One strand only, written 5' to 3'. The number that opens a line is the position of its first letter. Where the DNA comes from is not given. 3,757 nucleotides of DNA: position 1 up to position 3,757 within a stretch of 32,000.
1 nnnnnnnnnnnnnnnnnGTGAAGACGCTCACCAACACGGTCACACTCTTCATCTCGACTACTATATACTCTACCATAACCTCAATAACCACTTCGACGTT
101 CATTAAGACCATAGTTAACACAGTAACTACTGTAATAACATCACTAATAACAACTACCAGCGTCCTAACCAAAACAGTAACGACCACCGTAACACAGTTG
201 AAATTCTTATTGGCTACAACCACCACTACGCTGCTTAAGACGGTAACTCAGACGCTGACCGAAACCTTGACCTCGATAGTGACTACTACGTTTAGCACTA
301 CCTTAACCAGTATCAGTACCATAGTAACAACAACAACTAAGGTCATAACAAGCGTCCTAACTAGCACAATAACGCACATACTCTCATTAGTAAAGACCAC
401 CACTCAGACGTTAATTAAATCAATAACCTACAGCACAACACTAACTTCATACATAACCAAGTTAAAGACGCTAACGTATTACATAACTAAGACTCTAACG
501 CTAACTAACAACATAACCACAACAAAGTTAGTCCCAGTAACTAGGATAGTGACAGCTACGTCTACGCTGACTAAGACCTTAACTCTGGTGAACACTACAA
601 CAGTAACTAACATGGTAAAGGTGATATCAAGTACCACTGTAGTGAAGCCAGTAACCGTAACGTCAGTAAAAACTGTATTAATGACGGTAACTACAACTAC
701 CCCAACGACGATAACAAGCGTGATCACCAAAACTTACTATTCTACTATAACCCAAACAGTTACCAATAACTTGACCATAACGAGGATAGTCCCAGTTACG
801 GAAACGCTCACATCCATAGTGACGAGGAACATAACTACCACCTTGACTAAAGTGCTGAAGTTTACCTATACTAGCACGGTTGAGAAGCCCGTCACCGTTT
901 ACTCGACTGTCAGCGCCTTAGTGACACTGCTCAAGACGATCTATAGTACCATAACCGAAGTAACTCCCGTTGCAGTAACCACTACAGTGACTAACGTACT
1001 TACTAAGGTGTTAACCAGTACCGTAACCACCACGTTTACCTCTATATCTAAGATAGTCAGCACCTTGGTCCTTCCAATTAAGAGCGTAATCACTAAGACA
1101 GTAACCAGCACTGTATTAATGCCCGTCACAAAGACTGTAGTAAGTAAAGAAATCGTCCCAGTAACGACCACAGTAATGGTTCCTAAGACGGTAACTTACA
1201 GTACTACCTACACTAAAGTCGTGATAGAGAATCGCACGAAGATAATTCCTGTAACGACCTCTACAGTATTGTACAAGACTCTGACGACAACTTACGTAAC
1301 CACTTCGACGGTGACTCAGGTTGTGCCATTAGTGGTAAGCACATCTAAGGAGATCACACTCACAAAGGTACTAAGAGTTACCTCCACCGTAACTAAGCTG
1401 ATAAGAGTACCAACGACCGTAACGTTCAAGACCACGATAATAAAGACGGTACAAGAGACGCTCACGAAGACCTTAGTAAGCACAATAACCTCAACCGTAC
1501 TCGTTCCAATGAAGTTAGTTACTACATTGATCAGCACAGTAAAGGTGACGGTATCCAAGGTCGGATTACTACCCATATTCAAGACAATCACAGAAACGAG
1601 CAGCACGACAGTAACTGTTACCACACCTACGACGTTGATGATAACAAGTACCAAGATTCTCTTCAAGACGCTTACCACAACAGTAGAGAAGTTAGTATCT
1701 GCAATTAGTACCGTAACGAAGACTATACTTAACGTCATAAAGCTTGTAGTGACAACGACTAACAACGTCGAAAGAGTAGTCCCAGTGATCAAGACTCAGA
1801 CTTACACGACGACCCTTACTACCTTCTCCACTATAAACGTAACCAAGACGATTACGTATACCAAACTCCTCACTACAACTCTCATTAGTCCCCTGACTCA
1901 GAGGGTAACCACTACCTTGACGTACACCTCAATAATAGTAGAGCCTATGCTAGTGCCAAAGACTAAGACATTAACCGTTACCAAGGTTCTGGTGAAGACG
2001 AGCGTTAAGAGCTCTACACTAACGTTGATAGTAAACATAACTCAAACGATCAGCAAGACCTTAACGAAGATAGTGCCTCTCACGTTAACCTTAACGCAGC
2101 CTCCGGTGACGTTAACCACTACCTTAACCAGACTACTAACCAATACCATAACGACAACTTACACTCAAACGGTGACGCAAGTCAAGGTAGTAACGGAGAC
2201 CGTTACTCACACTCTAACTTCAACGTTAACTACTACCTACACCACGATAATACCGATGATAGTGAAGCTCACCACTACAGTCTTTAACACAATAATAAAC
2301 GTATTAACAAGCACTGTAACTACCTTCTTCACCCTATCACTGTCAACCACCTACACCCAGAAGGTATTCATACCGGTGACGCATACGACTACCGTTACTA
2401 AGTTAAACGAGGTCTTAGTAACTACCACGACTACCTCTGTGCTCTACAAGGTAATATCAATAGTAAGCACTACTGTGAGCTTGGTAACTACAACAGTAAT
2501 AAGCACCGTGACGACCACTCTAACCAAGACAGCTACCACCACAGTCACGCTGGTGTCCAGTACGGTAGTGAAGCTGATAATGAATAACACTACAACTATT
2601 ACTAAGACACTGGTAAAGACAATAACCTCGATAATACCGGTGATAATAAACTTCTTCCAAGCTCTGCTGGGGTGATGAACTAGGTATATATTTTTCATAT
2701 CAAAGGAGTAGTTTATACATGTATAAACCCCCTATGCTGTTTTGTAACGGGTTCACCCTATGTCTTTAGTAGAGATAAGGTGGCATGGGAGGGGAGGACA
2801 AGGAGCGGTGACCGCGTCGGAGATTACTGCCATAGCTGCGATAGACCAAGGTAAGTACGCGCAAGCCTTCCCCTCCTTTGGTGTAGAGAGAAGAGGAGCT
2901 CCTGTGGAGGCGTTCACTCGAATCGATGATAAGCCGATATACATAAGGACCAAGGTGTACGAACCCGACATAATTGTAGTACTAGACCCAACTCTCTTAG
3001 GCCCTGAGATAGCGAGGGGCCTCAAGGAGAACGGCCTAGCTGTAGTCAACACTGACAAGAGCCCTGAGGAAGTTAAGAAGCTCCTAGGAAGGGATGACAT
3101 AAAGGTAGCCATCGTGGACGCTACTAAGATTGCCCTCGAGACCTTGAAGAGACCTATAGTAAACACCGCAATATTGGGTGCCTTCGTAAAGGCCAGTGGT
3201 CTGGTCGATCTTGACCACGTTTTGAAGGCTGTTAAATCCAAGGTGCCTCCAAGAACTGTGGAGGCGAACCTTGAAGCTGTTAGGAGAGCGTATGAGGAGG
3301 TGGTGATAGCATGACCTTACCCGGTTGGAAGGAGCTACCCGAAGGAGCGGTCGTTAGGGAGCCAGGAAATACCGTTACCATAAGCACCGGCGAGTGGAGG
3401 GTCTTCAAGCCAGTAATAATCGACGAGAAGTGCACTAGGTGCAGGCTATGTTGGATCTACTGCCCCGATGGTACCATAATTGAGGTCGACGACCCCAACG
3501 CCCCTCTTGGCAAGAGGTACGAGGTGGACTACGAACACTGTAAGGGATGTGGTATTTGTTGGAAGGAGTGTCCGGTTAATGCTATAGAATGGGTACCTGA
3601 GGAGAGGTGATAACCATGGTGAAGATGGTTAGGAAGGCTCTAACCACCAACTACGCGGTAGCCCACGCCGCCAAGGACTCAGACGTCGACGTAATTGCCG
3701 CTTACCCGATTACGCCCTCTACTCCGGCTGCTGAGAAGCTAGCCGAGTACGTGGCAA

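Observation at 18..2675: Extreme Thr/Val-rich 885-aa ORF with degenerate VPVT-punctuated beta-strand repeats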

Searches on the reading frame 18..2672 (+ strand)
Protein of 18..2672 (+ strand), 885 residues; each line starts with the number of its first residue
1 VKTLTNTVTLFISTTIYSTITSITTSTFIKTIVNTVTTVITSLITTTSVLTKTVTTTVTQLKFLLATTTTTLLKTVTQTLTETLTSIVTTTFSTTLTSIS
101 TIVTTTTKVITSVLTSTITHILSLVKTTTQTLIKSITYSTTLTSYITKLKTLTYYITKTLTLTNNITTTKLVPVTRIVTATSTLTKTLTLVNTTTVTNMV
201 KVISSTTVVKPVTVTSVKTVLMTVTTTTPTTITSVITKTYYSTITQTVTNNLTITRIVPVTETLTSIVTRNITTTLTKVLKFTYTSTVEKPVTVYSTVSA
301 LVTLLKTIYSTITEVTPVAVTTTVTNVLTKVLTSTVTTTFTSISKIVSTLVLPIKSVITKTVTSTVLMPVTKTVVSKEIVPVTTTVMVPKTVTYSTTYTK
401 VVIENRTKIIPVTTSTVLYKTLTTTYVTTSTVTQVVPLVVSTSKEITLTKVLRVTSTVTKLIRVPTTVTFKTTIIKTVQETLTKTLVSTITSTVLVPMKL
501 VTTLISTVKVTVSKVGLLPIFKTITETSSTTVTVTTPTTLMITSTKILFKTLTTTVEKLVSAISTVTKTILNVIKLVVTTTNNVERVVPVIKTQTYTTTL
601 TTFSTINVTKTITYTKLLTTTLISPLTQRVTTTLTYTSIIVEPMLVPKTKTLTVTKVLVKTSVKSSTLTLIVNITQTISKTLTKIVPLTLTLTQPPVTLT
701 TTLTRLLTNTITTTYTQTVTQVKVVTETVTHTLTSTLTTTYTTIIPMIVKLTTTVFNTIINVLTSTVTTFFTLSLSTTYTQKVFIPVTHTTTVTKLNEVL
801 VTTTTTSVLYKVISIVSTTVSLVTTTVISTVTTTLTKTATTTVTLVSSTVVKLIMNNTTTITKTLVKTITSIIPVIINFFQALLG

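Call 5: search_protein_families(library=pfam, proteins=[window:18-2672:+], max_evalue=1)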
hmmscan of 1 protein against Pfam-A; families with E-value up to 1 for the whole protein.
window:18-2672:+ (885 aa): 0 families

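Call 10: find_homologous_proteins(query=window:18-2672:+)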
Query window:18-2672:+: 8000 candidates shared short words with the query, none scored E <= 0.001.

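Call 15: search_protein_families(library=ncbifam, proteins=[window:18-2672:+], max_evalue=1)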
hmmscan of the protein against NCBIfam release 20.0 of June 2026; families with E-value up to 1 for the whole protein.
window:18-2672:+ (885 aa): 0 families

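Call 33: search_protein_representatives(protein=window:18-2672:+)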
Query: 885 residues. Proteins with E-value up to 0.001 (for the whole library): 1; up to 1e-10: 1; up to 1e-30: 0. The best 1 are listed.
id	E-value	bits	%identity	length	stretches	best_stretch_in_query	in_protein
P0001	1.9e-24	102.9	30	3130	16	641-750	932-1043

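Call 35: search_solved_structures(query=window:18-2672:+, max_evalue=10)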
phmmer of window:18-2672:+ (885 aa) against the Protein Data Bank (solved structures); distinct sequences matched with E-value up to 10: 0.

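Call 46: predict_structure(protein=window:18-2672:+)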
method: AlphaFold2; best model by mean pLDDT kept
length: 885 residues; sequences in the alignment: 1
mean_pLDDT: 41.7   pTM: 0.25
mean pLDDT of the five models: 41.7, 29.8, 29.1, 28.8, 26.0
residues with pLDDT >= 90: 0; 70-90: 0; 50-70: 99; < 50: 786
segments of 3 or more residues with pLDDT < 50: 1-4, 16-19, 24-30, 33-52, 83-85, 127-141, 161-263, 265-273, 275-304, 308-317, 329-331, 333-380, 382-885
pLDDT, mean of each block of 10 residues (from residue 1): 47 47 47 45 44 51 57 57 52 52 55 58 54 34 53 53 39 41 45 43 32 35 37 41 43 44 47 47 42 44 48 47 50 47 45 43 39 37 41 30 26 27 28 32 34 37 32 40 42 43 44 40 37 35 38 42 42 44 43 32 27 26 27 29 32 38 40 41 41 43 42 40 41 46 44 45 47 43 38 42 43 42 44 45 45 44 43 42 40
secondary structure, 60 per line:
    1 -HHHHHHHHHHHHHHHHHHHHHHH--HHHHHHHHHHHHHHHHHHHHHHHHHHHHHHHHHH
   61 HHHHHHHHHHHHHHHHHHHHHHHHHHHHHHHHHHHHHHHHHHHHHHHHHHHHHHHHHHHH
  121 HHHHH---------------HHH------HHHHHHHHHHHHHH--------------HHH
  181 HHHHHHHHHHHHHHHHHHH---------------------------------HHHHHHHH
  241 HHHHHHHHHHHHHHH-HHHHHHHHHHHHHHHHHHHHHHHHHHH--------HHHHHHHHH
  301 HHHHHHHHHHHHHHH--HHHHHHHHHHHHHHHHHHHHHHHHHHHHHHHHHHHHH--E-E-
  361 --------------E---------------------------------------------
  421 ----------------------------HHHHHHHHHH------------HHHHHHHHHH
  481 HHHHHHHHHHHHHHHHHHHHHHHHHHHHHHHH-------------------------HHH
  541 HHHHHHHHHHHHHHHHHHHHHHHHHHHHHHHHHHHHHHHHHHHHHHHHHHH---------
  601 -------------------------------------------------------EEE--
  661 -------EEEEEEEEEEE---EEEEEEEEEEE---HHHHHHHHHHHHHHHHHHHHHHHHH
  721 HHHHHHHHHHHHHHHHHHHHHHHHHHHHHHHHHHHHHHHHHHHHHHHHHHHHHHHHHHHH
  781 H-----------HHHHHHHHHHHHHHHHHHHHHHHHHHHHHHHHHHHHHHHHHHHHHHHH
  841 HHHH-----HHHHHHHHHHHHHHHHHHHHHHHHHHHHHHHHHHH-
elements in order (helices of 4 or more, strands of 3 or more residues): H2-24 H27-125 H150-163 H178-199 H233-255 H257-283 H292-315 H318-354 H449-458 H471-512 H538-591 E656-658 E668-678 E682-692 H696-781 H793-844 H850-884

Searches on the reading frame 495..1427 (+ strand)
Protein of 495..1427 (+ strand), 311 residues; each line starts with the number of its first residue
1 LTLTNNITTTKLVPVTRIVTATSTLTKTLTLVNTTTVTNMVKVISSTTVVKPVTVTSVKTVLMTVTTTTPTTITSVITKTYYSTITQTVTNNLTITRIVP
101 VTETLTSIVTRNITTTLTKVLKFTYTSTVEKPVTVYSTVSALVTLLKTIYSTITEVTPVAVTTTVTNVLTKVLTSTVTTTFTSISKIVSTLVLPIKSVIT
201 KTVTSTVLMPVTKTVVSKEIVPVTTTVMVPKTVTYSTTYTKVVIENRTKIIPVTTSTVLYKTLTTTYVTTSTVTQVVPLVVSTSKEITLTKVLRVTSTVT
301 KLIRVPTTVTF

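Call 54: predict_structure(protein=window:495-1427:+)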
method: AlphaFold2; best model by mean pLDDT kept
length: 311 residues; sequences in the alignment: 1
mean_pLDDT: 36.3   pTM: 0.22
mean pLDDT of the five models: 36.3, 33.2, 30.6, 29.2, 27.3
residues with pLDDT >= 90: 0; 70-90: 0; 50-70: 21; < 50: 290
segments of 3 or more residues with pLDDT < 50: 1-114, 116-137, 150-161, 164-166, 170-172, 174-176, 183-186, 192-311
pLDDT, mean of each block of 10 residues (from residue 1): 32 35 32 34 33 34 31 30 30 33 44 48 43 44 51 45 49 49 47 44 40 35 33 27 27 27 27 27 32 31 30 30
secondary structure, 60 per line:
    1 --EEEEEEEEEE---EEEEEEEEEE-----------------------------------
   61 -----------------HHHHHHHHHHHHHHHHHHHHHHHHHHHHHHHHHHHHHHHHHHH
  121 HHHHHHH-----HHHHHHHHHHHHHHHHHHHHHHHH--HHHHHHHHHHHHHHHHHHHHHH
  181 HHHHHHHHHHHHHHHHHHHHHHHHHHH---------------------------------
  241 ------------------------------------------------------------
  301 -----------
elements in order: E3-12 E16-25 H78-127 H133-156 H159-207

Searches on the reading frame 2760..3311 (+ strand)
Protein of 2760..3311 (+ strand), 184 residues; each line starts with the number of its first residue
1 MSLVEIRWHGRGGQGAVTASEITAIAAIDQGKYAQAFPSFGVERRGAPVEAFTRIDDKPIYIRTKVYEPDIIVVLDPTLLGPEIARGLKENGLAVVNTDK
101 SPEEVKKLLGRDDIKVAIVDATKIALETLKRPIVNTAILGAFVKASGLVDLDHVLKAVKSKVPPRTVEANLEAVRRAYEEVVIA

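Call 9: find_encoding_contigs(protein=window:2760-3311:+, flank=10000, max_places=6)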
Protein window:2760-3311:+ (184 aa): no gene with exactly this product is on record in the collection.

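Call 25: find_related_loci(query=window:2760-3311:+, collection=metagenome_contigs, flank=10000)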
Query window:2760-3311:+ (184 aa) in metagenome_contigs; peptide patterns used: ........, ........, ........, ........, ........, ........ (x = any residue, [..] = any of these).
600 stretches matched a pattern (row limit reached: there are more); 496 encode a relative of the query (tblastn E <= 1e-3); the best 80 are kept; 80 distinct loci.
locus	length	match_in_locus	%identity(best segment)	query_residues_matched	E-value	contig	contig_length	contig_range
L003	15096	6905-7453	81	1-183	1e-97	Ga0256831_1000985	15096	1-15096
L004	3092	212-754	60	3-183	2e-66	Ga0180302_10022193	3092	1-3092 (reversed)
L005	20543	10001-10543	59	1-181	7e-66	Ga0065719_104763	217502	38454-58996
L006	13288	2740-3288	56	3-183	1e-65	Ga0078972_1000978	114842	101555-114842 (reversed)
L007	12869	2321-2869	57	3-183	3e-65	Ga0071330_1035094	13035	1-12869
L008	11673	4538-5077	61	3-183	2e-64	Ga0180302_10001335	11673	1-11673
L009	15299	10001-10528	57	3-180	5e-64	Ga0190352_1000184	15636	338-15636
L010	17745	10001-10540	57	3-183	1e-63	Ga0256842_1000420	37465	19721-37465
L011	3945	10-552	57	3-183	2e-63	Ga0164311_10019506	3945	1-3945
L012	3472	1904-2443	56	3-181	4e-63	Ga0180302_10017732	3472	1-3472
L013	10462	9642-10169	56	3-180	8e-63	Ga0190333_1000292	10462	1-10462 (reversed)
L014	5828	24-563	55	3-184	1e-61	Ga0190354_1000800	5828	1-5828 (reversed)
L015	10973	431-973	55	2-183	3e-61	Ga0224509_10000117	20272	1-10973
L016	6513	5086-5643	54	1-181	4e-61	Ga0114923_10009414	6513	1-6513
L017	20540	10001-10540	55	3-183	4e-61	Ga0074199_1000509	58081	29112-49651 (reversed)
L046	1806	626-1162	56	2-180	2e-60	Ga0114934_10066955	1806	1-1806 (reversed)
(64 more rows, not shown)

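Call 56: search_protein_families(library=pfam, proteins=[window:2760-3311:+], max_evalue=0.001)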
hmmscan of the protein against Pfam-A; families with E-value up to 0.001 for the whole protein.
window:2760-3311:+ (184 aa): 1 family
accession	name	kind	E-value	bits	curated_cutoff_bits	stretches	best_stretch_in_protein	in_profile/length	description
PF01558.24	POR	-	2e-45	155.5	27.4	1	12-179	1-173/173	Pyruvate ferredoxin/flavodoxin oxidoreductase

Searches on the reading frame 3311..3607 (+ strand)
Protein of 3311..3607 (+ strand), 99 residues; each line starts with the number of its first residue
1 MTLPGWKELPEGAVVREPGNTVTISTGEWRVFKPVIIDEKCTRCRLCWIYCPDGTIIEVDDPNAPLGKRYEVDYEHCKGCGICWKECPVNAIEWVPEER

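Call 56: search_protein_families(library=pfam, proteins=[window:3311-3607:+], max_evalue=0.001)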
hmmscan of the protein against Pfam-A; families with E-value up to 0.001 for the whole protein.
window:3311-3607:+ (99 aa): 11 families
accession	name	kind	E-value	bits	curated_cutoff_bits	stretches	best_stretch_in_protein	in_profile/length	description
PF00037.32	Fer4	-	3.9e-14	52.2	21.1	2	70-93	1-24/24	4Fe-4S binding domain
PF14697.11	Fer4_21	-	3e-10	40.5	35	1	36-93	3-58/59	4Fe-4S dicluster domain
PF12838.12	Fer4_7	-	3.3e-09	37.5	27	1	40-91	1-52/52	4Fe-4S dicluster domain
PF13237.11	Fer4_10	-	3.3e-09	37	25.5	1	34-88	2-53/53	4Fe-4S dicluster domain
PF13187.11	Fer4_9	-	1.4e-07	31.8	27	1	40-92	1-52/52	4Fe-4S dicluster domain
PF12837.12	Fer4_6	-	1.7e-07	31.3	25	1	71-92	3-24/24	4Fe-4S binding domain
PF13484.11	Fer4_16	-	2.3e-07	31.9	30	0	76-93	1-18/66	4Fe-4S double cluster binding domain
PF12797.12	Fer4_2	-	6e-07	29.5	24.5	0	70-89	3-22/22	4Fe-4S binding domain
PF25160.1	LdpA_Fe-S-bd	-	4.1e-05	23.7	27.6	1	71-94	22-45/49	LdpA Fe-S cluster-binding domain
PF13534.11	Fer4_17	-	0.00013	22.9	22.2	0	77-91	2-16/61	4Fe-4S dicluster domain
PF12800.12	Fer4_4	-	0.00034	21.2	24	0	39-54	2-17/17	4Fe-4S binding domain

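Call 61: find_encoding_contigs(protein=window:3311-3607:+, flank=10000, max_places=6)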
Protein window:3311-3607:+ (99 aa): no gene with exactly this product is on record in the collection.
